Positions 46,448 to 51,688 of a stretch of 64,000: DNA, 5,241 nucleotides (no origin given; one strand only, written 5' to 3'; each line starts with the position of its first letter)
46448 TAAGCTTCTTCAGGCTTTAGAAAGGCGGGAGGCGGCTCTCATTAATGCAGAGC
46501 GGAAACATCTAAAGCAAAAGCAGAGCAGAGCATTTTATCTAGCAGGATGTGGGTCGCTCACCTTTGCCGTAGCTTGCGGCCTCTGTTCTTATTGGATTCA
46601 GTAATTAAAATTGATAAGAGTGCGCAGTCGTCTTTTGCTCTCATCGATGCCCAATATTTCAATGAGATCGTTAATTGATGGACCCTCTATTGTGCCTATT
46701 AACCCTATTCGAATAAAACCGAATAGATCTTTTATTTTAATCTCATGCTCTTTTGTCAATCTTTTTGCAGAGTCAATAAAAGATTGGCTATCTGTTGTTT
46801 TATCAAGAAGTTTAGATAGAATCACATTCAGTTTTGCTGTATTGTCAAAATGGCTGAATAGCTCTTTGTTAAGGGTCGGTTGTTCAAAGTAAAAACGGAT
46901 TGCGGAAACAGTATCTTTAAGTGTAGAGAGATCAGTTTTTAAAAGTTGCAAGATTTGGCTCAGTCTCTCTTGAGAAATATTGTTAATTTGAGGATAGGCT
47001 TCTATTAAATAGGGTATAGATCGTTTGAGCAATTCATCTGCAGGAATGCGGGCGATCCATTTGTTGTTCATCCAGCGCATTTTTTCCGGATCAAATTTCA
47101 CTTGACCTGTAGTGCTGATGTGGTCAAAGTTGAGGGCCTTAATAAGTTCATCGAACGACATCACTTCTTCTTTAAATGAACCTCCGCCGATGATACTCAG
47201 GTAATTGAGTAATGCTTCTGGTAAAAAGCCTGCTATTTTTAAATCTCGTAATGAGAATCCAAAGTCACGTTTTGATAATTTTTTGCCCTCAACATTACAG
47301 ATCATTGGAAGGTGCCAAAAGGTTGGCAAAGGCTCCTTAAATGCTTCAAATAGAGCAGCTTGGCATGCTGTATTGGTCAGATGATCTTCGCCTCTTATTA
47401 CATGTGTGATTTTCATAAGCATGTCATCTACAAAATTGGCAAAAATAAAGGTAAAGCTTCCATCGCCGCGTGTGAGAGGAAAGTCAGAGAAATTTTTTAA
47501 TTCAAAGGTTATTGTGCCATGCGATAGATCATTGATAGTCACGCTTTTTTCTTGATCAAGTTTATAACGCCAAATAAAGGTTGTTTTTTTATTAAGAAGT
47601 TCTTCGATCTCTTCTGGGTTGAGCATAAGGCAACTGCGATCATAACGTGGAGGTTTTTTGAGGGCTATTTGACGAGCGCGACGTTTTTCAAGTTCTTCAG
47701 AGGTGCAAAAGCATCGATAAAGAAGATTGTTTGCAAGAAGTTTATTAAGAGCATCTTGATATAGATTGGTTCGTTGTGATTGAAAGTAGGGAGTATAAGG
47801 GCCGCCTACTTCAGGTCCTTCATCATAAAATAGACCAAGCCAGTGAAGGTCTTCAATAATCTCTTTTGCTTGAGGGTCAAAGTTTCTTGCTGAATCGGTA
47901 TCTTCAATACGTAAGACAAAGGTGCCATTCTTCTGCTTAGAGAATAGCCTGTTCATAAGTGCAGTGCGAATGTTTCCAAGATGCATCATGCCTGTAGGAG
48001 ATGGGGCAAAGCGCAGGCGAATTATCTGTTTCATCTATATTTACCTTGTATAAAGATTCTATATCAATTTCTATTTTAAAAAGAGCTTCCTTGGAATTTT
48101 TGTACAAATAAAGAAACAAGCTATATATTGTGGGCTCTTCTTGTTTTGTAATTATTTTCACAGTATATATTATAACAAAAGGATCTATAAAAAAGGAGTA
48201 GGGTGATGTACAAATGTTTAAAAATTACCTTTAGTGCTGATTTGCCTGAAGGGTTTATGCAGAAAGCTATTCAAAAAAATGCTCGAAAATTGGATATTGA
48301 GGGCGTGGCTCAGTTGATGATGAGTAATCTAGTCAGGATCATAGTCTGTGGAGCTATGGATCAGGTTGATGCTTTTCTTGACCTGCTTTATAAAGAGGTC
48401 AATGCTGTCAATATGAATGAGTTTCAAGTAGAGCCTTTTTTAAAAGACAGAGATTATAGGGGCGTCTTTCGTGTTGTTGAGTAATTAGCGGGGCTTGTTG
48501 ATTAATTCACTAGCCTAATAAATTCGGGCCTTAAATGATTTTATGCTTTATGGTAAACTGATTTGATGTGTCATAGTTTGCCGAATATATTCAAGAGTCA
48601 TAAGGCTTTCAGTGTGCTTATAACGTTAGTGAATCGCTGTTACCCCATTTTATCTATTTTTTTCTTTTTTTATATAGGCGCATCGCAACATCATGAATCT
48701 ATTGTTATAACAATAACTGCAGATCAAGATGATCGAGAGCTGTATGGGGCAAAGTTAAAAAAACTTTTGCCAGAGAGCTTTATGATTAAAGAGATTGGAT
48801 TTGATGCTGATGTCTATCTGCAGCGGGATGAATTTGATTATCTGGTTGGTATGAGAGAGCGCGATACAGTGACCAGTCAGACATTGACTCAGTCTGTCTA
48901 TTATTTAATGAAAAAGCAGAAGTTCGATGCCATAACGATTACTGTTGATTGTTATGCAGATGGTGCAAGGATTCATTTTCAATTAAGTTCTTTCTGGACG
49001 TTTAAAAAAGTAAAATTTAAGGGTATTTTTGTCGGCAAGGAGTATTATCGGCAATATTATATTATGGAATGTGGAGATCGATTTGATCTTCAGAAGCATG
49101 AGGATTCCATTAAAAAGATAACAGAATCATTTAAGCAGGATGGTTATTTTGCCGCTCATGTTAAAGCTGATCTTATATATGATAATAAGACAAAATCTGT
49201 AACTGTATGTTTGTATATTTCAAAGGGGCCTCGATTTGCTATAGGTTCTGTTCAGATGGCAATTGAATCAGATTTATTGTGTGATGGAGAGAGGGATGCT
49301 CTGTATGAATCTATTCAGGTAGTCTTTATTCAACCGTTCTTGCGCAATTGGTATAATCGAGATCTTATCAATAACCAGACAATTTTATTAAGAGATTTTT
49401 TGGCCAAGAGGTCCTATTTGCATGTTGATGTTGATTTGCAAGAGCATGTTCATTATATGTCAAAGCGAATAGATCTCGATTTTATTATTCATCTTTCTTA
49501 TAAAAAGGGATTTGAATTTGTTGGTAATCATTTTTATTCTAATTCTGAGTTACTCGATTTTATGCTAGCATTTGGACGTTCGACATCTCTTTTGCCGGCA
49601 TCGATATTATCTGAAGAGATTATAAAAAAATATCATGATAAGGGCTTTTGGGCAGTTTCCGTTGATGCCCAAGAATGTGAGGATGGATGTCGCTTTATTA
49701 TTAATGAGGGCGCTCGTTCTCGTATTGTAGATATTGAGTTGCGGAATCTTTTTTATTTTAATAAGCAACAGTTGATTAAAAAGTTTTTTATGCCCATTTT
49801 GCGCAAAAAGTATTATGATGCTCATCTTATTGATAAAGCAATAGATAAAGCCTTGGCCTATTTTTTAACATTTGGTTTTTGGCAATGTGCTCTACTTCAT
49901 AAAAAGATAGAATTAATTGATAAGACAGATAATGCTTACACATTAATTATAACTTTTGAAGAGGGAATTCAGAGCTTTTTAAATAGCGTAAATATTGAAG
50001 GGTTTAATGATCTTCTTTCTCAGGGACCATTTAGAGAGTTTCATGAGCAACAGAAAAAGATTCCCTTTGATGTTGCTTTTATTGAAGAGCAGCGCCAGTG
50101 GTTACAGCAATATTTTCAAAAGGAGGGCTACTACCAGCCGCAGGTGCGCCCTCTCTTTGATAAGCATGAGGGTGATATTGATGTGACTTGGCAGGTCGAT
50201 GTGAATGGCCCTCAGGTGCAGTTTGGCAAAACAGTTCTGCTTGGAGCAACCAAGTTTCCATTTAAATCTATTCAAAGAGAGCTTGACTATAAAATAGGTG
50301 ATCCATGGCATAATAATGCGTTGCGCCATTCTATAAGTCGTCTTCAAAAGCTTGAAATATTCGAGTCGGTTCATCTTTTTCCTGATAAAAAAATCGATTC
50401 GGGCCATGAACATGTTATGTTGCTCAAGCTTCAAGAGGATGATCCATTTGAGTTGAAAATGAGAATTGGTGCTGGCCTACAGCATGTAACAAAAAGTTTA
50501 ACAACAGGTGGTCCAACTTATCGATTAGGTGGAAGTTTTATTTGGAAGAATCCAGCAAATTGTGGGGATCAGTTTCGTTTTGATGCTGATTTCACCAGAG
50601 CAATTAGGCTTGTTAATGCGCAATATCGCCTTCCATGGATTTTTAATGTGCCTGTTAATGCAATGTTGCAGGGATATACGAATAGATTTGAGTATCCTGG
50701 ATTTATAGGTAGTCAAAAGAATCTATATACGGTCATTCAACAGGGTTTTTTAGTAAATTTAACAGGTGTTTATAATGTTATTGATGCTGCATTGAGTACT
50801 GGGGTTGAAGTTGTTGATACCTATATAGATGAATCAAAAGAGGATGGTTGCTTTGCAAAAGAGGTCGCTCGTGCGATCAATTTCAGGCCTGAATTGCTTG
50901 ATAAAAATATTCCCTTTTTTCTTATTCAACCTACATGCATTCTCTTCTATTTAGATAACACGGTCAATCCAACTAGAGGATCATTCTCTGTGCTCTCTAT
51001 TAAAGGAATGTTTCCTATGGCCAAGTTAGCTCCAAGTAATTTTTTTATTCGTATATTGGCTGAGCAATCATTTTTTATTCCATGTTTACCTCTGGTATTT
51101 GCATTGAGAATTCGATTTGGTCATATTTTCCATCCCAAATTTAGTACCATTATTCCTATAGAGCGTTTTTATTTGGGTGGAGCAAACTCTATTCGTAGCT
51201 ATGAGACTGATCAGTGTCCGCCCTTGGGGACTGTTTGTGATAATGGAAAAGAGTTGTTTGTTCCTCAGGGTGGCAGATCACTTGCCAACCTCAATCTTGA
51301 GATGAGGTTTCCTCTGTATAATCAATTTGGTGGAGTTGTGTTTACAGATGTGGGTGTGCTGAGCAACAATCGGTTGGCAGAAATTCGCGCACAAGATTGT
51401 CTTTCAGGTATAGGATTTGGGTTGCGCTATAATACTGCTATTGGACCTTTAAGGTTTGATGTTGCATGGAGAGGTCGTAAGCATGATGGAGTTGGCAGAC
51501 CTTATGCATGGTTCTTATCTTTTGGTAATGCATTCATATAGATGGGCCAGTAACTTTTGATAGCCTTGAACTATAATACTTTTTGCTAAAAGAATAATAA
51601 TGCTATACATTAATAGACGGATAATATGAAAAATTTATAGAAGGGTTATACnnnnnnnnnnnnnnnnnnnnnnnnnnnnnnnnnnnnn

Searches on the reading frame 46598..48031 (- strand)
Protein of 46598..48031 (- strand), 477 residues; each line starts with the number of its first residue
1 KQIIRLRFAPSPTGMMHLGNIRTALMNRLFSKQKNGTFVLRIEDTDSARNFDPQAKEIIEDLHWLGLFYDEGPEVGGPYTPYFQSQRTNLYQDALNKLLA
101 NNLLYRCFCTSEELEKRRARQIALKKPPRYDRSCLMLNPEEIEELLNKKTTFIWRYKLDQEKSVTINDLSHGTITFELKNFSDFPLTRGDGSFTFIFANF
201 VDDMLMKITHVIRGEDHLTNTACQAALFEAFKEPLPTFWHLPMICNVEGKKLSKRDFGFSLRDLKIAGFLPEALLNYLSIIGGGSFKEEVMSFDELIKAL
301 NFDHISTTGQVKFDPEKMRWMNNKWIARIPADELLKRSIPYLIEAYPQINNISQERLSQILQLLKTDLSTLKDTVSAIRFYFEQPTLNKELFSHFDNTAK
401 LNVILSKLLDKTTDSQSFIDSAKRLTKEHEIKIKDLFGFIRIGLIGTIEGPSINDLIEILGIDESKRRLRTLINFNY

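Call 41: search_protein_families(library=pfam, proteins=[window:46598-48031:-], max_evalue=0.001)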
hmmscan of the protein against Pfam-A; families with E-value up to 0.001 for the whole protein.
window:46598-48031:- (477 aa): 2 families
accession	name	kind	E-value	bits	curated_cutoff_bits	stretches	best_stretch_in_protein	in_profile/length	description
PF00749.27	tRNA-synt_1c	-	2.2e-77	260.5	23.4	1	4-320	2-314/314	tRNA synthetases class I (E and Q), catalytic domain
PF19269.4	Anticodon_2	-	9.1e-20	71.9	23.6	1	336-472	4-140/141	Anticodon binding domain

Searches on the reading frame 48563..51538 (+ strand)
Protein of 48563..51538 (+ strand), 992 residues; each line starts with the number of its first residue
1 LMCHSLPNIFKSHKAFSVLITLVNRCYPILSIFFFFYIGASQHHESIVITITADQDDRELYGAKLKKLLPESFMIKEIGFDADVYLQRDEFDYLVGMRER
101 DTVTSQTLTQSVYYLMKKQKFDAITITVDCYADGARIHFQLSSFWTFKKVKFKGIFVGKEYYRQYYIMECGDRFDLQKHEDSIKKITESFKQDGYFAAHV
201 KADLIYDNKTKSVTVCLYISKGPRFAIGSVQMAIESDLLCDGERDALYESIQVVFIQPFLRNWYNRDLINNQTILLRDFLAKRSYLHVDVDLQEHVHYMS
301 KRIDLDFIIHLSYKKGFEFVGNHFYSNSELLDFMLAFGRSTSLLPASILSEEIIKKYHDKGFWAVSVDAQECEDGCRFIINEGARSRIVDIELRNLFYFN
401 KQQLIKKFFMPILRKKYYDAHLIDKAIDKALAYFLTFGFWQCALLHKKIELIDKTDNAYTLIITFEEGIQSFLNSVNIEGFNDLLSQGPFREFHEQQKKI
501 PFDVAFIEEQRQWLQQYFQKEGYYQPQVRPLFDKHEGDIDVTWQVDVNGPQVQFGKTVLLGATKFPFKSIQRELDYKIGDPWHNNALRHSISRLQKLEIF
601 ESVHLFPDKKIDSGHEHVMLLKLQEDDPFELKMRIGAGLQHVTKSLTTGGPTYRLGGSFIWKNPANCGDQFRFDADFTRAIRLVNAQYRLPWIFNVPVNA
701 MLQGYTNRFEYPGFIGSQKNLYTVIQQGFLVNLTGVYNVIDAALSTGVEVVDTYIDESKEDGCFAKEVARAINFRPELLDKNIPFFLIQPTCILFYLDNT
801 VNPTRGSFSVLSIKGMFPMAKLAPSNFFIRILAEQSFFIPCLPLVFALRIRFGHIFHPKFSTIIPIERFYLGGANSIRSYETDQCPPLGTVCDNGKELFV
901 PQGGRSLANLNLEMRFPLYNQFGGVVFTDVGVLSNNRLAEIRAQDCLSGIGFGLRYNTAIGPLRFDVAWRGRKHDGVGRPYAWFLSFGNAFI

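Call 41: search_protein_families(library=pfam, proteins=[window:48563-51538:+], max_evalue=0.001)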
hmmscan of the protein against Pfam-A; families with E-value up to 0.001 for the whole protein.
window:48563-51538:+ (992 aa): 2 families
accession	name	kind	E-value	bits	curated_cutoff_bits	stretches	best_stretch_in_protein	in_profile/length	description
PF01103.29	Omp85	-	3e-30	106.3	24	1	668-991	6-325/325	Omp85 superfamily domain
PF07244.20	POTRA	-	2.6e-21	76.5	21.3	1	147-220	3-77/79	Surface antigen variable number repeat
